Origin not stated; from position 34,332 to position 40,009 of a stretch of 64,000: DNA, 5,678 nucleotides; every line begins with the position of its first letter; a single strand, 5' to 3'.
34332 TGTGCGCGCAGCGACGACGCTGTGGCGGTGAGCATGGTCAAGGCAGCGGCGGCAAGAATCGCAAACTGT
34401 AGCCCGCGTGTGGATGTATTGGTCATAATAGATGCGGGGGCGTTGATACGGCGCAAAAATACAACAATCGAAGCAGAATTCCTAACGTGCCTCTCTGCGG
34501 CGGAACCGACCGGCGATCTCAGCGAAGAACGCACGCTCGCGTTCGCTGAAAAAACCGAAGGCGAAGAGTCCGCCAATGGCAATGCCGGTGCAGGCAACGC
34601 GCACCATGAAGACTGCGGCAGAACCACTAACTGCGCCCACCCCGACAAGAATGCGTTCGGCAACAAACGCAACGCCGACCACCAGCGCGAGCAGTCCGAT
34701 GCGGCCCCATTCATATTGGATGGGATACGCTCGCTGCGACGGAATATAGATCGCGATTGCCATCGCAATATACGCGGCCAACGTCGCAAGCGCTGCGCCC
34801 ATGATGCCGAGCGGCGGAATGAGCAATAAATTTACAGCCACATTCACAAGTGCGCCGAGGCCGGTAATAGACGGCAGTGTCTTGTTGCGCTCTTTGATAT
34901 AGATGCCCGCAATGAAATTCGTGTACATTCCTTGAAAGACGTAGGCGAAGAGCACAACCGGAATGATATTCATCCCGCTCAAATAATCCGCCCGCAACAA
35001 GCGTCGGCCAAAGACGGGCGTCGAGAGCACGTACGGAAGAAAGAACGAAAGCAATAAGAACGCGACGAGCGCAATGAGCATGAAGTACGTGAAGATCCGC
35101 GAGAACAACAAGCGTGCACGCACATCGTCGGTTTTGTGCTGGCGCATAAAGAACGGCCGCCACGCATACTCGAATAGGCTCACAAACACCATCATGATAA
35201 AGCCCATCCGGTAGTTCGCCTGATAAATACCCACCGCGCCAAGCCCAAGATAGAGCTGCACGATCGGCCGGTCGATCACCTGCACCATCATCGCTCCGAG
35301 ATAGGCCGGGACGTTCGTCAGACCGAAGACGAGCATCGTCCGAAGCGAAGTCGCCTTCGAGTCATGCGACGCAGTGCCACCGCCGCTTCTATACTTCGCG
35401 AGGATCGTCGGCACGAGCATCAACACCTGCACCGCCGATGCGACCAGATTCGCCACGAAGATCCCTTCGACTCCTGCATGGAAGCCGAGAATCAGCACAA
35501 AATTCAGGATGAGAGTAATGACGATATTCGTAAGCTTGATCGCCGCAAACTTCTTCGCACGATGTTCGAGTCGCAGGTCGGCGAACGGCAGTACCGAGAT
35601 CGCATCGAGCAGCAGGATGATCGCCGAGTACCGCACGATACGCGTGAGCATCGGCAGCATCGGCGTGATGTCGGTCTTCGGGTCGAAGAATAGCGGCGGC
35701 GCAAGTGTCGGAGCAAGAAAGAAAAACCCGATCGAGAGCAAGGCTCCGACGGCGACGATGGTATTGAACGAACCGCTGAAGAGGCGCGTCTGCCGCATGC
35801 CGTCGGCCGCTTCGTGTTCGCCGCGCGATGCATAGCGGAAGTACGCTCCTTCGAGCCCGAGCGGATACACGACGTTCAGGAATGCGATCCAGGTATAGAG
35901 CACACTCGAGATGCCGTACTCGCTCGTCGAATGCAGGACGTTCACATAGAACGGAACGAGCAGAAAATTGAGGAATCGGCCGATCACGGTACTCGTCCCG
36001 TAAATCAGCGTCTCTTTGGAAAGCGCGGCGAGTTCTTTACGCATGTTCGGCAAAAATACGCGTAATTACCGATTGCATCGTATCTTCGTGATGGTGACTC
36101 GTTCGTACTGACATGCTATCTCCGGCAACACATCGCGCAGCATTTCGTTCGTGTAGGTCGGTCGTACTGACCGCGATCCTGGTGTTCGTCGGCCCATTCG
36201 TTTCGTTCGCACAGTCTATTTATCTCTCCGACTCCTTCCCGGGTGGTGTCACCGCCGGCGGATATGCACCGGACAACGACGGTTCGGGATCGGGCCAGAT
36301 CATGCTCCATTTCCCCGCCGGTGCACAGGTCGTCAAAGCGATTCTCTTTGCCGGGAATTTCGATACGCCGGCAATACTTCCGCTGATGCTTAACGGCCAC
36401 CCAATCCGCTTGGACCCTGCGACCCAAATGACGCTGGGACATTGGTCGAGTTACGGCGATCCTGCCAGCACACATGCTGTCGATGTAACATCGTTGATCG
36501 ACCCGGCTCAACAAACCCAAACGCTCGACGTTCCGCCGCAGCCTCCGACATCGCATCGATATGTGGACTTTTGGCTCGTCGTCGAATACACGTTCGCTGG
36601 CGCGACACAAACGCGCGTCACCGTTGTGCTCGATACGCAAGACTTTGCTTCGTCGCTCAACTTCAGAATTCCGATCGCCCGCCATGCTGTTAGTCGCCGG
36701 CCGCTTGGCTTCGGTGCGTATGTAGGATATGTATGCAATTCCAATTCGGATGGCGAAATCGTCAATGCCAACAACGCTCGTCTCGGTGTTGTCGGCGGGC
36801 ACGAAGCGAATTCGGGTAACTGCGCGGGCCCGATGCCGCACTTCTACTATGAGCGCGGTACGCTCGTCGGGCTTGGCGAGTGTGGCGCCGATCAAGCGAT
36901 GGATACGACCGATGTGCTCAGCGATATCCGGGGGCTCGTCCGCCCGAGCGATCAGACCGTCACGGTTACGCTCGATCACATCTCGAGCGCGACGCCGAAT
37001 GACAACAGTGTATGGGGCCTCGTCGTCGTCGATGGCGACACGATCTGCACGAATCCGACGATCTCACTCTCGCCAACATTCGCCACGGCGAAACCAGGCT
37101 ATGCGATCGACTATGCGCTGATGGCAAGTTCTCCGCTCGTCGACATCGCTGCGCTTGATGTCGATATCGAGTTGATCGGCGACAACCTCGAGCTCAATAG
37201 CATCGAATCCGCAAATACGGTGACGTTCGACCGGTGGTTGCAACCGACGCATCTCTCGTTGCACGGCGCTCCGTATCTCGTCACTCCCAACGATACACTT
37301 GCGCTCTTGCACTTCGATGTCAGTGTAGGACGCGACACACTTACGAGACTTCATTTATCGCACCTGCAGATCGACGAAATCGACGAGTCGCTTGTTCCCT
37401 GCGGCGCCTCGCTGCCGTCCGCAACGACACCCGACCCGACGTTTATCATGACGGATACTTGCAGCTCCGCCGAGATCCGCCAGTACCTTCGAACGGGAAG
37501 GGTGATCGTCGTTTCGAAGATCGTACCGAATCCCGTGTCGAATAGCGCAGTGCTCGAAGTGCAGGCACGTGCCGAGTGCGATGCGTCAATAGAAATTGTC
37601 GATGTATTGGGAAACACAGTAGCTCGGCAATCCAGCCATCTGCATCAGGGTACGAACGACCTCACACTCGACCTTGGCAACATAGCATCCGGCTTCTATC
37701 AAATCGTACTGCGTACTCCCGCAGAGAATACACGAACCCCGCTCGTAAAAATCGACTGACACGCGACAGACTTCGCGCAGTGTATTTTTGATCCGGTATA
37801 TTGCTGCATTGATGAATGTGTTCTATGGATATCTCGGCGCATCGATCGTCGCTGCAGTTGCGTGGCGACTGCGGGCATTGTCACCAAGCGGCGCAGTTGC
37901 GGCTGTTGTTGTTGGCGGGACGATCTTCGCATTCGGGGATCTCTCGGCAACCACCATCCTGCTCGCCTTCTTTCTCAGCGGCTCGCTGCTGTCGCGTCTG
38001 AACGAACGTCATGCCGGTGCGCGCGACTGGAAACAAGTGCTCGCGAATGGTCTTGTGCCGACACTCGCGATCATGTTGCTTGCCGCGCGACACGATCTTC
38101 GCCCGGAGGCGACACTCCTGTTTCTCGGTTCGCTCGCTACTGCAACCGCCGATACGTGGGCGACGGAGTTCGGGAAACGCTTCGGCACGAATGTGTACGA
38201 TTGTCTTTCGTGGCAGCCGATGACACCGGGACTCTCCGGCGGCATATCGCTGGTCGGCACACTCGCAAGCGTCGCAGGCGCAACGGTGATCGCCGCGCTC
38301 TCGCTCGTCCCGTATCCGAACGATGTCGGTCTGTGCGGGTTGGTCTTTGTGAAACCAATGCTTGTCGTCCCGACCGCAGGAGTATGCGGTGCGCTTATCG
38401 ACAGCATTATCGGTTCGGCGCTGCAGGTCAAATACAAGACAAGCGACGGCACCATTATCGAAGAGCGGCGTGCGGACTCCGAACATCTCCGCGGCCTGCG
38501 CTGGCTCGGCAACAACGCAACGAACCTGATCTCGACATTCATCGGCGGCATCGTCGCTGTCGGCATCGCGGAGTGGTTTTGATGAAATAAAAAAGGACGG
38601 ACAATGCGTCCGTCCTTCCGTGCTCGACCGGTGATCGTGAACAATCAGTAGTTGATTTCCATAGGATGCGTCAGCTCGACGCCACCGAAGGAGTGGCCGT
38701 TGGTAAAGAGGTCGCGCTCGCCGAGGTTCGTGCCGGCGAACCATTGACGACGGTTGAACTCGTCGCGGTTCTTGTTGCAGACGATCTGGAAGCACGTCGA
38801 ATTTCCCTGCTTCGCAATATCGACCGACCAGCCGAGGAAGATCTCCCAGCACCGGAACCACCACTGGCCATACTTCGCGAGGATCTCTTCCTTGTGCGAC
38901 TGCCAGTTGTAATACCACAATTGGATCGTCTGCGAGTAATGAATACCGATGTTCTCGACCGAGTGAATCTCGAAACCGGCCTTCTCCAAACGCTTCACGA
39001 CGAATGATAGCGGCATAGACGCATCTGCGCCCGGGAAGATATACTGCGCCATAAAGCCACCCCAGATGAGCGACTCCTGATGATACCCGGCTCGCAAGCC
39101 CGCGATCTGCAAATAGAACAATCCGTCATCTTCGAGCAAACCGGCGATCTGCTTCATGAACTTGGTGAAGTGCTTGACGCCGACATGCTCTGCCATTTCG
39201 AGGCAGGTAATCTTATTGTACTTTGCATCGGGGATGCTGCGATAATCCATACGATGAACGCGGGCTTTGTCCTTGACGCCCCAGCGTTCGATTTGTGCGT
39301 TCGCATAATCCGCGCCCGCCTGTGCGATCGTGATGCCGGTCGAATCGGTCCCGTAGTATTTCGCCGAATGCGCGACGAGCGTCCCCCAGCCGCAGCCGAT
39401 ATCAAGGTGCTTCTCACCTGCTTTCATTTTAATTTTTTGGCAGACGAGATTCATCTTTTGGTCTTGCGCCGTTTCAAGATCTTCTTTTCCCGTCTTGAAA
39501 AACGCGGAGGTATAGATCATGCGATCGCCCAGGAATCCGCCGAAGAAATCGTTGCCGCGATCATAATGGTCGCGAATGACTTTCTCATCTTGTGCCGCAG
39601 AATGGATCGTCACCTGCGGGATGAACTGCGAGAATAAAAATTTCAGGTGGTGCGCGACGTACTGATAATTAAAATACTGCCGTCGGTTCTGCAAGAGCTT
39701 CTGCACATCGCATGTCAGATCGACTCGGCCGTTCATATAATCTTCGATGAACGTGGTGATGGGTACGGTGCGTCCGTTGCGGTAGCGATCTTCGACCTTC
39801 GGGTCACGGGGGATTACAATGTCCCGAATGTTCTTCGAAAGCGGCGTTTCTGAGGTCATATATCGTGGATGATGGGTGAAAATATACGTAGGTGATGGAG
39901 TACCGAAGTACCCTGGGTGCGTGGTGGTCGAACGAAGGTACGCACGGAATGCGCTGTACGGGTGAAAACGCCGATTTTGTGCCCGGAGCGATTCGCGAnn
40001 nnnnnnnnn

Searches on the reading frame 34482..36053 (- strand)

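Call 33: search_protein_families(library=pfam, proteins=[window:34482-36053:-], max_evalue=0.001)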
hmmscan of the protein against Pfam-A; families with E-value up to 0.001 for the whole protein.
window:34482-36053:- (523 aa): 1 family
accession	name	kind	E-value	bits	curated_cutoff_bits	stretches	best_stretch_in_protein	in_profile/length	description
PF03023.19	MurJ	-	0.00024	20.3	27.4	1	380-474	340-435/451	Lipid II flippase MurJ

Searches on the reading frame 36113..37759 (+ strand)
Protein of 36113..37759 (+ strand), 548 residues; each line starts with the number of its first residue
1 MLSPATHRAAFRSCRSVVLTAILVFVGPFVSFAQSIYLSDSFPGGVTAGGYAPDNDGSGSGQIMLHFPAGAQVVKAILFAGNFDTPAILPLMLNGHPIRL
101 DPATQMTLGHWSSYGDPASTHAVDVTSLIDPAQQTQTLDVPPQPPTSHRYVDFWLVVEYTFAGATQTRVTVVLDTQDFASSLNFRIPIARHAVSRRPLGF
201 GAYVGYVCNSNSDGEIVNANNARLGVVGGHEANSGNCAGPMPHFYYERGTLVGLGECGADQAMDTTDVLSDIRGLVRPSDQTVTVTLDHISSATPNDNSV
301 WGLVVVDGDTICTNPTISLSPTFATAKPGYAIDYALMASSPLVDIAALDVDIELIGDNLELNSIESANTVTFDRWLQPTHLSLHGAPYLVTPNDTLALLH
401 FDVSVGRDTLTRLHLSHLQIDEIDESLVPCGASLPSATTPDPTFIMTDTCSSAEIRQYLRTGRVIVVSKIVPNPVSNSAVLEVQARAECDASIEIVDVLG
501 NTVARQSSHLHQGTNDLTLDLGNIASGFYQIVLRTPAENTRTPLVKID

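Call 33: search_protein_families(library=pfam, proteins=[window:36113-37759:+], max_evalue=0.001)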
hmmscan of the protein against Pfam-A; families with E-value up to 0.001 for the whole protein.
window:36113-37759:+ (548 aa): 1 family
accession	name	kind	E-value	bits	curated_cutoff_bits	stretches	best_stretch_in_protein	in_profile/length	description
PF18962.6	Por_Secre_tail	-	5.9e-08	33.3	27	1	471-538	2-67/75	Secretion system C-terminal sorting domain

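Call 68: search_protein_families(library=padloc, proteins=[window:36113-37759:+], max_evalue=0.001)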
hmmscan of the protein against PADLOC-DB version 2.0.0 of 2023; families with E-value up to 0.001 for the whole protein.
window:36113-37759:+ (548 aa): 0 families

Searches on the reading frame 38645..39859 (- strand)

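Call 33: search_protein_families(library=pfam, proteins=[window:38645-39859:-], max_evalue=0.001)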
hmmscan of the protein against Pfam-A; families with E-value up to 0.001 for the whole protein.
window:38645-39859:- (404 aa): 8 families
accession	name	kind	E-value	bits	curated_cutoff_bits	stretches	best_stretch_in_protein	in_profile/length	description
PF02353.26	CMAS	-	3.7e-63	213.8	27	1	87-359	2-273/273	Mycolic acid cyclopropane synthetase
PF13489.12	Methyltransf_23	-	1.2e-11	45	27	1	146-300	21-163/164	Methyltransferase domain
PF13649.12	Methyltransf_25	-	3.2e-11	44.2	27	1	152-246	2-97/97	Methyltransferase domain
PF08241.18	Methyltransf_11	-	4.7e-09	37.2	21.2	1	152-249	1-94/95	Methyltransferase domain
PF08242.18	Methyltransf_12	-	7.9e-08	33.4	30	1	152-248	1-98/98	Methyltransferase domain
PF08123.19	DOT1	-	2.5e-05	24.4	23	1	135-191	30-87/205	Histone methylation protein DOT1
PF05175.20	MTS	-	0.00013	22.1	23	1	133-246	17-134/170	Methyltransferase small domain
PF13847.12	Methyltransf_31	-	0.00016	21.8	27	1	146-251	2-110/145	Methyltransferase domain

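Call 68: search_protein_families(library=padloc, proteins=[window:38645-39859:-], max_evalue=0.001)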
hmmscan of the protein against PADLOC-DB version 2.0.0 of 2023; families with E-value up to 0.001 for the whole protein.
window:38645-39859:- (404 aa): 1 family
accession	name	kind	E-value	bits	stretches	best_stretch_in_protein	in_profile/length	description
PDLC04134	mad2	-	2.4e-14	51.1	1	136-254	280-398/492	mads_2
